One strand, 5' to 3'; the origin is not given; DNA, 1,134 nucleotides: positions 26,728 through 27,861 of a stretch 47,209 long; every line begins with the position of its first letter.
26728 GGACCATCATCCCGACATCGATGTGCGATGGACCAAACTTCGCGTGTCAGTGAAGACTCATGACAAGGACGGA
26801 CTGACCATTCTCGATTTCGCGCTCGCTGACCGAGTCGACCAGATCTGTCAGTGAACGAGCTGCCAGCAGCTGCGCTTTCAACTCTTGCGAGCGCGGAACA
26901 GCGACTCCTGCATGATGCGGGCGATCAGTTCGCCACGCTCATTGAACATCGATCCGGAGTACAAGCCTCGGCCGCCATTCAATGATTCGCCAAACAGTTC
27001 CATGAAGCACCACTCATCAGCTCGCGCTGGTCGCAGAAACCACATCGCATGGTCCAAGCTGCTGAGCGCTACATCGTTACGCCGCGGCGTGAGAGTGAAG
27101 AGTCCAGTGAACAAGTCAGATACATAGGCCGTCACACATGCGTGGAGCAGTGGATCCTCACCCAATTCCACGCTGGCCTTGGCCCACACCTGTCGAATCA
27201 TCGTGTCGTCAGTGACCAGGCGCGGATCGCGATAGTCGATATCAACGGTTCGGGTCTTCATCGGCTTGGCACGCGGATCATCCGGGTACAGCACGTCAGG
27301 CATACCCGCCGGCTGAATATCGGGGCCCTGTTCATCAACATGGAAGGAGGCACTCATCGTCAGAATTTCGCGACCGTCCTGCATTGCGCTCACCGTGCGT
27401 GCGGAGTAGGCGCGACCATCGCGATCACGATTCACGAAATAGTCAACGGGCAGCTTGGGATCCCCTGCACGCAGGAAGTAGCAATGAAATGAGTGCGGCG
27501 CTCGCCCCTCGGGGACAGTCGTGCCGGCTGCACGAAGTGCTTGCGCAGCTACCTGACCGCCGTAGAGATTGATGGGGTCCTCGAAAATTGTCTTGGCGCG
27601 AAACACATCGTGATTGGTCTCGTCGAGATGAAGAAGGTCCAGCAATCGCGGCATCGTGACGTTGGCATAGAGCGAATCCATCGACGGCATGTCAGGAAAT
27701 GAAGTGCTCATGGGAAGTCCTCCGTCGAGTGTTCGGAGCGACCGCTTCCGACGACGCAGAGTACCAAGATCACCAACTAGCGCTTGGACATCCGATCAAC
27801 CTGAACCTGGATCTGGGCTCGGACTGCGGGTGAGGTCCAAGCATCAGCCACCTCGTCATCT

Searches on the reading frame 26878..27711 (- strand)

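Call 10: search_protein_families(library=pfam, proteins=[window:26878-27711:-], max_evalue=0.0001)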
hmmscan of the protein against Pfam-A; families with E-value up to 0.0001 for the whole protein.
window:26878-27711:- (277 aa): 3 families
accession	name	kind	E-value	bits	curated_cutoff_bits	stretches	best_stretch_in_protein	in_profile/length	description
PF02551.21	Acyl_CoA_thio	-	4.9e-21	75.4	21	1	173-269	31-130/132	Acyl-CoA thioesterase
PF13622.12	4HBT_3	-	2.2e-20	73.1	24.3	1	49-124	11-83/83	Acyl-CoA thioesterase N-terminal domain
PF20789.3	4HBT_3C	-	1.1e-18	68.2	24.1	1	153-271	19-139/140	Acyl-CoA thioesterase C-terminal domain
